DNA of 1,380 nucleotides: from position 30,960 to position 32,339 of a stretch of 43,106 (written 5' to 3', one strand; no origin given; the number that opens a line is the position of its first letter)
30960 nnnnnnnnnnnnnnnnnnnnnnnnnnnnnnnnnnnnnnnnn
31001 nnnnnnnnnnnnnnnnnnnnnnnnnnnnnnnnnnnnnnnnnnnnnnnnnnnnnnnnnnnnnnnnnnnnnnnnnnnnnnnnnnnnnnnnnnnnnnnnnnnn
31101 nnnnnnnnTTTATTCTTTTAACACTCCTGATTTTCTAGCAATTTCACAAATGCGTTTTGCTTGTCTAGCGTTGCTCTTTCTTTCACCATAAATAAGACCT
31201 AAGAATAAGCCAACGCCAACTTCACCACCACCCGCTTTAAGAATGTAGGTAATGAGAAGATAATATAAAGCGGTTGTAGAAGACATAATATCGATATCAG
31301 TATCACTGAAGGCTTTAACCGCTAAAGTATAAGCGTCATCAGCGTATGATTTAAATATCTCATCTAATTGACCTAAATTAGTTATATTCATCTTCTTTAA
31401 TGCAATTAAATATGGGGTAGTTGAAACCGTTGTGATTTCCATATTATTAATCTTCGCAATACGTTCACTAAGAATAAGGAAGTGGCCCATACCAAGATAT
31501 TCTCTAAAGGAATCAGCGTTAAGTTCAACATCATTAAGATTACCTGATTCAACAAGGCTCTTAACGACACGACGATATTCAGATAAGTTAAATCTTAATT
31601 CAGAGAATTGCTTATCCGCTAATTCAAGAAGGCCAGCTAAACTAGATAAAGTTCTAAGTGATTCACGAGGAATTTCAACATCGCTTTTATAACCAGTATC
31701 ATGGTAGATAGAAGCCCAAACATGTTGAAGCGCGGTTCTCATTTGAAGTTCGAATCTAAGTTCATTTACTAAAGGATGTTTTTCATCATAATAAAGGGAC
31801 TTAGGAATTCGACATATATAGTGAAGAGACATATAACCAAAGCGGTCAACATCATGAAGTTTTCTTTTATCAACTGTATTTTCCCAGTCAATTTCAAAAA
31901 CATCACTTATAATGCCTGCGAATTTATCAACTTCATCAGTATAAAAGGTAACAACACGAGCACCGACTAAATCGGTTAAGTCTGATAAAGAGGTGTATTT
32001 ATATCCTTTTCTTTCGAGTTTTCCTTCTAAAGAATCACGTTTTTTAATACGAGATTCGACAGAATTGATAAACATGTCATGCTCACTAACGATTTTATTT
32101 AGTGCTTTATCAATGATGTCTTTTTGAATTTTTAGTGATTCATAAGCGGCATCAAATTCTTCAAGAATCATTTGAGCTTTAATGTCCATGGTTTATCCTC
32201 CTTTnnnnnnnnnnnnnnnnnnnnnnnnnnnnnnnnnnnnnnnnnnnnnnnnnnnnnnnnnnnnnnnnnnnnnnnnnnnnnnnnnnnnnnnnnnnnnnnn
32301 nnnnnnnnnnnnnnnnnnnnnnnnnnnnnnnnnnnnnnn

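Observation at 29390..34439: Partner-switching cassette without a sigma factor, wired to a split alarmone synthetase/hydrolase pair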

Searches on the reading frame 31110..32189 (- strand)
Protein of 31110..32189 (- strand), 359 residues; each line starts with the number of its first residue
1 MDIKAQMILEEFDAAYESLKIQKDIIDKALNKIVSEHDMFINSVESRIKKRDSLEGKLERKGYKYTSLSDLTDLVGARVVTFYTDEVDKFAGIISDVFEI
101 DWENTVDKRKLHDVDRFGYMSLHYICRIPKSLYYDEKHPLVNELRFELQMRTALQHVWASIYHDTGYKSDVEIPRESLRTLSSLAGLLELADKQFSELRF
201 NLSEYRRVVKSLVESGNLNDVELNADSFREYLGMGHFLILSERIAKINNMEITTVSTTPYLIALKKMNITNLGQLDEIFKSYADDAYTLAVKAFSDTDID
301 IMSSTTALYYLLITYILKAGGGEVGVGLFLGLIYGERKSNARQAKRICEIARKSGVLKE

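Call 3: search_protein_families(library=pfam, proteins=[window:31110-32189:-], max_evalue=0.1)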
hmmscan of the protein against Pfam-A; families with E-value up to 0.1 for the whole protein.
window:31110-32189:- (359 aa): 1 family
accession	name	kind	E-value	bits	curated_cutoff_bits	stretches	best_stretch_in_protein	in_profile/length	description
PF04607.23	RelA_SpoT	-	1.6e-15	57.8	27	1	46-170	1-111/113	Region found in RelA / SpoT proteins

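Call 4: search_protein_families(library=ncbifam, proteins=[window:31110-32189:-], max_evalue=0.1)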
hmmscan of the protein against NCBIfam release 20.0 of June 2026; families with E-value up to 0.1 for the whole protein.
window:31110-32189:- (359 aa): 2 families
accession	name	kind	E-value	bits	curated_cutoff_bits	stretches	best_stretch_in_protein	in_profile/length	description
NF053588.1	GTPPhKinYjbM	equivalog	1.1e-14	54.7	320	1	7-207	5-197/201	GTP diphosphokinase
NF005268.0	PRK06770.1-4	subfamily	0.072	12.9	277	0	10-68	112-170/188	hypothetical protein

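Call 10: find_homologous_proteins(query=window:31110-32189:-, max_evalue=0.001)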
Query window:31110-32189:- (359 aa): 5892 proteins with E <= 0.001 among 8000 candidates; the best 120 are listed.
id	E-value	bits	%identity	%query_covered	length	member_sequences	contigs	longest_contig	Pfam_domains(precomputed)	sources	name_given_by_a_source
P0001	1.4e-230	782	100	100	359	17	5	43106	PF04607.24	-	-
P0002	1.7e-181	621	77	100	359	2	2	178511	PF04607.24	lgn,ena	-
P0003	5.3e-139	481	60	100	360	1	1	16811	PF04607.24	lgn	-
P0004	3.0e-127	442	57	99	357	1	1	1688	PF04607.24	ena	-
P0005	2.0e-121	423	55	100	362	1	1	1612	PF04607.24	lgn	-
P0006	2.5e-121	423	55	100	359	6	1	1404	PF04607.24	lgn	-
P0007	6.0e-121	422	54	98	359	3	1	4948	PF04607.24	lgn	-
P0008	6.7e-120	418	54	100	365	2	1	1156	PF04607.24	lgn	-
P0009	8.4e-120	418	54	99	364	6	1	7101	PF04607.24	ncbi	-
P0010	1.4e-119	417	53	99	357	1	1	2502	PF04607.24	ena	-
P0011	2.7e-119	416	52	99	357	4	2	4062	PF04607.24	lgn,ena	-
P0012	3.5e-119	416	55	100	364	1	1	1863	PF04607.24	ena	-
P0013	7.0e-119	415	53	98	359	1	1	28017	PF04607.24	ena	-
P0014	7.1e-119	415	53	99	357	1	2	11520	PF04607.24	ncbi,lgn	-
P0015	2.7e-118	413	53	99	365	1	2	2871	PF04607.24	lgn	-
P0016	4.6e-118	412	53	100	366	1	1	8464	PF04607.24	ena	-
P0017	7.1e-118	412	52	97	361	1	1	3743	PF04607.24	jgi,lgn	jgi:ppGpp synthetase/RelA/SpoT-type nucleotidyltranferase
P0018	8.0e-118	411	52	98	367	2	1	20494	PF04607.24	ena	-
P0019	9.9e-118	411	53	98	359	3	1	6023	PF04607.24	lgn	-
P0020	1.6e-117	410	53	99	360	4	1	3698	PF04607.24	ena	-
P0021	2.9e-117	409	52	100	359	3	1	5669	PF04607.24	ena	-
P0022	3.7e-117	409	52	98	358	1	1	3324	PF04607.24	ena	-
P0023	5.1e-117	409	53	99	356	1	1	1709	PF04607.24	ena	-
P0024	5.4e-117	409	55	100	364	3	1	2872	PF04607.24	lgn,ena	-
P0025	6.0e-117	408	54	99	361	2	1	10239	PF04607.24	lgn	-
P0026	8.4e-117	408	51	99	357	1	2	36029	PF04607.24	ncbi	-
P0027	8.7e-117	408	53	98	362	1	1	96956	PF04607.24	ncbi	-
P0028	1.2e-116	408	52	99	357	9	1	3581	PF04607.24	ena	-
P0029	1.5e-116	407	52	98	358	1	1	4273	PF04607.24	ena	-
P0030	1.8e-116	407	51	100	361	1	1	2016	PF04607.24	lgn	-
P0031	2.6e-116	406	53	100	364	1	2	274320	PF04607.24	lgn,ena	-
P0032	3.3e-116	406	53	98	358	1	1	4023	PF04607.24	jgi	-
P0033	5.5e-116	405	52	99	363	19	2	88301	PF04607.24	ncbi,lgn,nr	ncbi:MAG: hypothetical protein MJZ94_06050 [Bacteroidales bacterium]|nr:hypothetical protein [Bacter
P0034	6.0e-116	405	52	99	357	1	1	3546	PF04607.24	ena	-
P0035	6.6e-116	405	53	95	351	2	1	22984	PF04607.24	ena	-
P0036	9.3e-116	405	50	99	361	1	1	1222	PF04607.24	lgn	-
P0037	1.1e-115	404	53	98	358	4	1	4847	PF04607.24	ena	-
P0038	1.3e-115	404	53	100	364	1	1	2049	PF04607.24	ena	-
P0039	1.4e-115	404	51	100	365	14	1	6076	PF04607.24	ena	-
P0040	1.7e-115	404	53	100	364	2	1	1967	PF04607.24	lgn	-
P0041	2.2e-115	403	51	99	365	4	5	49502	PF04607.24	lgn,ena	-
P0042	2.4e-115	403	52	100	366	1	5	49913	PF04607.24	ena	-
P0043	2.5e-115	403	52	99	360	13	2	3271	PF04607.24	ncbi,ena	-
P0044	3.9e-115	403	53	100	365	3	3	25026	PF04607.24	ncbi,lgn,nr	ncbi:MAG: (p)ppGpp synthetase [Bacilli bacterium]|nr:(p)ppGpp synthetase [Bacilli bacterium]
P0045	5.0e-115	402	53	100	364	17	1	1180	PF04607.24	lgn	-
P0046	5.4e-115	402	52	99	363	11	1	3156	PF04607.24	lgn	-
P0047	5.4e-115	402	51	100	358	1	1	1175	PF04607.24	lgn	-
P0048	5.5e-115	402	52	97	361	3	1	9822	PF04607.24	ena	-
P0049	5.6e-115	402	55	95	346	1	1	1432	PF04607.24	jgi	-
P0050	5.8e-115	402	52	97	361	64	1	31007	PF04607.24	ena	-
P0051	5.9e-115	402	52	97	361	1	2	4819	PF04607.24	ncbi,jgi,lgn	-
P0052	6.6e-115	402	52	97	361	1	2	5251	PF04607.24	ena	-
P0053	6.8e-115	402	52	98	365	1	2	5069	PF04607.24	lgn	-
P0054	9.7e-115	401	52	98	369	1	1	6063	PF04607.24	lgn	-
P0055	1.0e-114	401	52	97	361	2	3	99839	PF04607.24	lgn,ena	-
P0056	1.1e-114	401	53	98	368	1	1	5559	PF04607.24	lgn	-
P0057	1.1e-114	401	50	99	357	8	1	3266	PF04607.24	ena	-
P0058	1.2e-114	401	51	100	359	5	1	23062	PF04607.24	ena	-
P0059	1.2e-114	401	52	98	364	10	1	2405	PF04607.24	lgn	-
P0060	1.3e-114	401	54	99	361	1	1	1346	PF04607.24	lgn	-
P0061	1.8e-114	400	52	98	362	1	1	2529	PF04607.24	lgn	-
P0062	2.6e-114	400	51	98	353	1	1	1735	PF04607.24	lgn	-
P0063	2.7e-114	400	51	98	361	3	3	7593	PF04607.24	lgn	-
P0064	3.4e-114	399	51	97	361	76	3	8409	PF04607.24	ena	-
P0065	4.4e-114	399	53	100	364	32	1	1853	PF04607.24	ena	-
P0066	4.5e-114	399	53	100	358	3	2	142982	PF04607.24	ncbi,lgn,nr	ncbi:MAG: (p)ppGpp synthetase [Bacilli bacterium]|nr:(p)ppGpp synthetase [Bacilli bacterium]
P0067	4.8e-114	399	52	99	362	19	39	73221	PF04607.24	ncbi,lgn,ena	-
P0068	9.2e-114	398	50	100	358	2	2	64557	PF04607.24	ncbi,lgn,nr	ncbi:MAG: (p)ppGpp synthetase [Bacilli bacterium]|nr:(p)ppGpp synthetase [Bacilli bacterium]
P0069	1.0e-113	398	51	99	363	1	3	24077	PF04607.24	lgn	-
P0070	1.3e-113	397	52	99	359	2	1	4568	PF04607.24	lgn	-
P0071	1.3e-113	397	51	100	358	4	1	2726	PF04607.24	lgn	-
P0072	1.4e-113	397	54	100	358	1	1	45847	PF04607.24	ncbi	-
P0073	1.6e-113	397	50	98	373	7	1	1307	PF04607.24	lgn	-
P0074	1.8e-113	397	51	100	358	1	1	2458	PF04607.24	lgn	-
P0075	1.9e-113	397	52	99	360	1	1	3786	PF04607.24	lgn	-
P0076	1.9e-113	397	53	100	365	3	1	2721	PF04607.24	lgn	-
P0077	2.2e-113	397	50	98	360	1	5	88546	PF04607.24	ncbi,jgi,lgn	-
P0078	2.2e-113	397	51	99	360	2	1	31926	PF04607.24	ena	-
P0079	3.0e-113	396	50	100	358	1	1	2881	PF04607.24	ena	-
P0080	3.2e-113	396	50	100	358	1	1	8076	PF04607.24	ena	-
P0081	3.5e-113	396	50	98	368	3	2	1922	PF04607.24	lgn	-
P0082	3.6e-113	396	51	100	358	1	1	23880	PF04607.24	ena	-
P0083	3.9e-113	396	50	100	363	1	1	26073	PF04607.24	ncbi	-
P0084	4.0e-113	396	51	97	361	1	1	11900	PF04607.24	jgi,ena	-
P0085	4.6e-113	396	52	100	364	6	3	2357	PF04607.24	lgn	-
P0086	5.0e-113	396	50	97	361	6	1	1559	PF04607.24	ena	-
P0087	6.3e-113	395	51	100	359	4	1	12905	PF04607.24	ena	-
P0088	8.4e-113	395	51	97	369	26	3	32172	PF04607.24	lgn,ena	-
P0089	9.1e-113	395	51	97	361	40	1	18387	PF04607.24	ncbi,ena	-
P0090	1.1e-112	394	52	98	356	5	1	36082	PF04607.24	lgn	-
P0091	1.1e-112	394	52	99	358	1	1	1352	PF04607.24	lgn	-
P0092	1.4e-112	394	51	100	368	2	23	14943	PF04607.24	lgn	-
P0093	1.7e-112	394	52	100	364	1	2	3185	PF04607.24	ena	-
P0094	2.1e-112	393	50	100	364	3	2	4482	PF04607.24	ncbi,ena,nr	ncbi:MAG: hypothetical protein J5862_02570 [Bacteroidales bacterium]|nr:hypothetical protein [Bacter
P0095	2.5e-112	393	50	100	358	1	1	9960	PF04607.24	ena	-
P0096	2.6e-112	393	52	100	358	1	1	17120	PF04607.24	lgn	-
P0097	2.8e-112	393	48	100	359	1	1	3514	PF04607.24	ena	-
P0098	2.9e-112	393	51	98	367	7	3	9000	PF04607.24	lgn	-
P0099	4.1e-112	393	49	97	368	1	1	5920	PF04607.24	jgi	-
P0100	4.2e-112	393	51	100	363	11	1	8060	PF04607.24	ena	-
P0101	5.8e-112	392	51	98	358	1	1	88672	PF04607.24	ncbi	-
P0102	6.0e-112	392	51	96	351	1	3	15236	PF04607.24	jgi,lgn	-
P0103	6.3e-112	392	52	99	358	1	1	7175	PF04607.24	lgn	-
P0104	6.4e-112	392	50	98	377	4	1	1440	PF04607.24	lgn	-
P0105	6.4e-112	392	50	100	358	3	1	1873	PF04607.24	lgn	-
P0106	6.5e-112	392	51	100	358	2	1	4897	PF04607.24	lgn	-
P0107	6.5e-112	392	50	99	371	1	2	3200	PF04607.24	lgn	-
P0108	7.2e-112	392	51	100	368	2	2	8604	PF04607.24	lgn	-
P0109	7.4e-112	392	53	98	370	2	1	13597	PF04607.24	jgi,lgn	-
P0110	7.5e-112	392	51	100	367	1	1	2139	PF04607.24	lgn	-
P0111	7.5e-112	392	50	99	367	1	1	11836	PF04607.24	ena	-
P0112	7.8e-112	392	52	97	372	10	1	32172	PF04607.24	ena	-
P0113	9.1e-112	391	51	99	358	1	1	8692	PF04607.24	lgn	-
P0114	9.3e-112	391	50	98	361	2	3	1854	PF04607.24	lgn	-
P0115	1.0e-111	391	50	100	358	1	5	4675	PF04607.24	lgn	-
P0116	1.1e-111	391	52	100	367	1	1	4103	PF04607.24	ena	-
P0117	1.6e-111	391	52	100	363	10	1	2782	PF04607.24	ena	-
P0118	1.6e-111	391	52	98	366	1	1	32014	PF04607.24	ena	-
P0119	2.0e-111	390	50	99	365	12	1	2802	PF04607.24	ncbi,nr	ncbi:MAG: hypothetical protein J5936_05135 [Acholeplasmatales bacterium]|nr:hypothetical protein [Ac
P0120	2.0e-111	390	50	99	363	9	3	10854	PF04607.24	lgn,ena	-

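Call 12: find_encoding_contigs(protein=P0002, flank=10000, max_places=2)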
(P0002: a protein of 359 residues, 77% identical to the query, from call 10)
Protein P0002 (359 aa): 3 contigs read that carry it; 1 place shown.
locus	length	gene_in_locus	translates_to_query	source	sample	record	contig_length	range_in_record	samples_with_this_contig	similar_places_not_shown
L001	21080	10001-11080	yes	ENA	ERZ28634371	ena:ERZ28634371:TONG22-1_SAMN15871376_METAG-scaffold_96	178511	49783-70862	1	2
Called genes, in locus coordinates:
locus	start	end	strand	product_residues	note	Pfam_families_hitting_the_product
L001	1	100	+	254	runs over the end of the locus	PF16227:DUF4886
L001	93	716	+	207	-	PF00326:Peptidase_S9 (weak), PF12146:Hydrolase_4 (faint)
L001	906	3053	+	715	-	PF14808:TMEM164, PF00005:ABC_tran, PF13304:AAA_21 (faint)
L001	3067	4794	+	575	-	-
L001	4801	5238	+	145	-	-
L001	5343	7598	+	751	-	-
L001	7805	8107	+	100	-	PF01740:STAS, PF13466:STAS_2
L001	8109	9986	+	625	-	PF07228:SpoIIE, PF13581:HATPase_c_2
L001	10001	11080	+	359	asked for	PF04607:RelA_SpoT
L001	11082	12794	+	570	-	PF13328:HD_4, PF01636:APH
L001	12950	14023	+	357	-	PF00483:NTP_transferase, PF22640:ManC_GMP_beta-helix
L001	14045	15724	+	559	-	PF02878:PGM_PMM_I, PF02879:PGM_PMM_II, PF02880:PGM_PMM_III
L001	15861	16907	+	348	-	-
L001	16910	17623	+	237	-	PF01643:Acyl-ACP_TE, PF13279:4HBT_2 (faint), PF20791:Acyl-ACP_TE_C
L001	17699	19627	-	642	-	PF00664:ABC_membrane, PF02463:SMC_N (faint), PF00005:ABC_tran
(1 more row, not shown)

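Call 13: find_related_loci(query=A1, collection=genome_contigs, flank=10000)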
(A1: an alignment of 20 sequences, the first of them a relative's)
Query A1 (359 aa) in genome_contigs; peptide patterns used: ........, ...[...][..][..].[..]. (x = any residue, [..] = any of these).
599 stretches matched a pattern (row limit reached: there are more); 584 encode a relative of the query (tblastn E <= 1e-3); the best 80 are kept; 80 distinct loci.
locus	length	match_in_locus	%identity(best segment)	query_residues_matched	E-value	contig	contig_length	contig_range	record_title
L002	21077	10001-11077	97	1-359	0e+0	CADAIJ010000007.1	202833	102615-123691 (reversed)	MAG: uncultured Erysipelotrichaceae bacterium isolate RUG13318 genome assembly, contig: RUG13318_asm_7, whole genome sho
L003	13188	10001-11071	54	1-357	1e-129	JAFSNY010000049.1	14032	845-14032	MAG: Bacilli bacterium isolate RGIG3315 Goat_Reticulum-5__c436295, whole genome shotgun sequence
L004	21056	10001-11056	53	1-352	5e-125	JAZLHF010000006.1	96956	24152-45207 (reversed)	MAG: Anaerovoracaceae bacterium isolate T1900044985_TA20190047.MAGScoT_cleanbin_000013 SGB_4155_k141_1210911, whole geno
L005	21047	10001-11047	52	1-349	5e-124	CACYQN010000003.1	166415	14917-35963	MAG: uncultured Bacteroidia bacterium isolate RUG12182 genome assembly, contig: RUG12182_asm_3, whole genome shotgun seq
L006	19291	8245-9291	52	1-349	7e-124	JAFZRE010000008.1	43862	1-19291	MAG: Bacteroidales bacterium isolate RGIG8023 Water_buffalos_Rumen-1__c91559, whole genome shotgun sequence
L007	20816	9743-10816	51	1-358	5e-124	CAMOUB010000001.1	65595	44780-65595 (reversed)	MAG: uncultured Bacillales bacterium isolate SRR873600_bin.94_metaWRAP_v1.3_MAG genome assembly, contig: NODE_565_length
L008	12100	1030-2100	51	1-357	2e-123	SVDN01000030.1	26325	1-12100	MAG: Lachnospiraceae bacterium isolate SIG281 NODE_1186_length_26325_cov_6.043737, whole genome shotgun sequence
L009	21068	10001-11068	51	1-356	3e-123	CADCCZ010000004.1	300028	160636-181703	MAG: uncultured Bacteroidia bacterium isolate RUG14538 genome assembly, contig: RUG14538_asm_4, whole genome shotgun seq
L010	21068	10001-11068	51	1-356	2e-122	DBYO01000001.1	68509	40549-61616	MAG TPA_asm: Bacteroidales bacterium UBA1184 UBA1184_contig_3085, whole genome shotgun sequence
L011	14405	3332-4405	53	1-358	3e-122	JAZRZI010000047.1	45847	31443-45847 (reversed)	MAG: Bacilli bacterium isolate T1900044948_TA20190001.MAGScoT_cleanbin_000043 SGB_3510_k141_1058124, whole genome shotgu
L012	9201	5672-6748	51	1-359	2e-122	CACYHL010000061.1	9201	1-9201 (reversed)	MAG: uncultured Bacteroidetes bacterium isolate RUG11942 genome assembly, contig: RUG11942_asm_61, whole genome shotgun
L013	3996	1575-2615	52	1-347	2e-123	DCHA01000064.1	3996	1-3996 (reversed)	MAG TPA_asm: Firmicutes bacterium UBA1764 UBA1764_contig_96994, whole genome shotgun sequence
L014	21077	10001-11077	52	1-359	3e-121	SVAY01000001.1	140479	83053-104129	MAG: Erysipelotrichaceae bacterium isolate SIG214 NODE_21_length_140479_cov_339.168744, whole genome shotgun sequence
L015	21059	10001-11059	50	1-353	2e-120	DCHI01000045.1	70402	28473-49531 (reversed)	MAG TPA_asm: Bacteroidales bacterium UBA1756 UBA1756_contig_1290, whole genome shotgun sequence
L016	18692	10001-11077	50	1-359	2e-120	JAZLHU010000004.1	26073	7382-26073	MAG: Anaerovoracaceae bacterium isolate T1900044980_TA20190042.MAGScoT_cleanbin_000009 SGB_4113_k141_1785398, whole geno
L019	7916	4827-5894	50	1-356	6e-119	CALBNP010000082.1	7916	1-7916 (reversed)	MAG TPA_asm: uncultured Bacteroidales bacterium isolate SRR6425747_bin.106_CONCOCT_v1.1_MAG genome assembly, contig: ERZ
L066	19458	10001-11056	48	1-352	2e-113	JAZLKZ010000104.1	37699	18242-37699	MAG: Bacteroidales bacterium isolate T1900044958_TA20190014.MAGScoT_cleanbin_000029 SGB_3887_k141_1628114, whole genome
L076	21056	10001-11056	49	1-352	5e-113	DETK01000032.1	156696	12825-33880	MAG TPA_asm: Bacteroidales bacterium UBA3290 UBA3290_contig_6536, whole genome shotgun sequence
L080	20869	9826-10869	51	1-349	2e-112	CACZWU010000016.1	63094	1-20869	MAG: uncultured Bacteroidia bacterium isolate RUG13016 genome assembly, contig: RUG13016_asm_16, whole genome shotgun se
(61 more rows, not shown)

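Call 20: find_encoding_contigs(protein=P0033, flank=8000, max_places=1)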
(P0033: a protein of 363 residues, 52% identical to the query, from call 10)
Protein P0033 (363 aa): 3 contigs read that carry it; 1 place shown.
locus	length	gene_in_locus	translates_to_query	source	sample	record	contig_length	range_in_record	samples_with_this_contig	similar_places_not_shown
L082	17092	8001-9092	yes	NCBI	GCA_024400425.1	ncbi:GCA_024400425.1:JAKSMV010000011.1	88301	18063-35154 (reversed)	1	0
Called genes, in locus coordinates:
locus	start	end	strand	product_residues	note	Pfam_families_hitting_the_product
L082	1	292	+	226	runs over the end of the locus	PF04298:Zn_peptidase_2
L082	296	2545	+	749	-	PF02463:SMC_N (faint), PF13191:AAA_16 (faint), PF13401:AAA_22 (faint), PF13555:AAA_29 (faint), PF20703:nSTAND1 (faint), PF13304:AAA_21 (faint), PF00005:ABC_tran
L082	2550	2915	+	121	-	PF02537:CRCB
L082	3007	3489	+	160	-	PF18962:Por_Secre_tail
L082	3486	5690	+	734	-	PF14262:Cthe_2159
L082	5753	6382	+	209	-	PF01966:HD (weak)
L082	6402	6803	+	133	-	PF13581:HATPase_c_2, PF02518:HATPase_c (weak)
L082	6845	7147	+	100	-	PF01740:STAS, PF13466:STAS_2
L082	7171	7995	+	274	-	PF13350:Y_phosphatase3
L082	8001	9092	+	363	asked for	PF04607:RelA_SpoT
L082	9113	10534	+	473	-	PF13328:HD_4, PF01966:HD (weak), PF01636:APH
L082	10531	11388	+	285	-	-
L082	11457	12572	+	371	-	PF01571:GCV_T, PF08669:GCV_T_C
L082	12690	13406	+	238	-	PF01694:Rhomboid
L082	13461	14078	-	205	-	PF16255:Lipase_GDSL_lke, PF13472:Lipase_GDSL_2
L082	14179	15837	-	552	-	PF13414:TPR_11 (faint), PF26549:Tricorn_N (faint), PF07676:PD40, PF00691:OmpA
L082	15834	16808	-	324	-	-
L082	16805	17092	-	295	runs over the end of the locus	PF00763:THF_DHG_CYH, PF02882:THF_DHG_CYH_C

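Call 21: find_encoding_contigs(protein=P0027, flank=8000, max_places=1)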
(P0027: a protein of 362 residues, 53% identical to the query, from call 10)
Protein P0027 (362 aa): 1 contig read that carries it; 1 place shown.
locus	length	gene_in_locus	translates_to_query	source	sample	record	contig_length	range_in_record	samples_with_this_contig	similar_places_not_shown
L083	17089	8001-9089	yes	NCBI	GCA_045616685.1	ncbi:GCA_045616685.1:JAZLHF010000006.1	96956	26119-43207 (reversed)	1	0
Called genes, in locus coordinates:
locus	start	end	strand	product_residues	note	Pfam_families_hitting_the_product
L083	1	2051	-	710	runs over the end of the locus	PF13567:DUF4131 (weak), PF03772:Competence, PF00753:Lactamase_B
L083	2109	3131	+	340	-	PF21016:RlmN_N, PF04055:Radical_SAM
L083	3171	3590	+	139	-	-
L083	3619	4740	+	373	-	PF02608:Bmp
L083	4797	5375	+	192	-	PF02417:Chromate_transp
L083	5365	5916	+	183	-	PF02417:Chromate_transp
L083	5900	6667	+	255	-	PF02086:MethyltransfD12 (faint), PF03602:Cons_hypoth95 (faint), PF01555:N6_N4_Mtase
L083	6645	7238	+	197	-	PF02674:Colicin_V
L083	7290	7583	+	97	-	PF01740:STAS, PF13466:STAS_2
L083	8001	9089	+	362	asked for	PF04607:RelA_SpoT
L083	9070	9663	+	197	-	PF01966:HD (faint), PF13328:HD_4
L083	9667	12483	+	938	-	PF07694:5TM-5TMR_LYT, PF02743:dCache_1 (weak), PF07228:SpoIIE, PF13581:HATPase_c_2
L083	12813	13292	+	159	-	PF05198:IF3_N, PF00707:IF3_C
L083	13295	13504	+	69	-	PF01632:Ribosomal_L35p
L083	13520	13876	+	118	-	PF00453:Ribosomal_L20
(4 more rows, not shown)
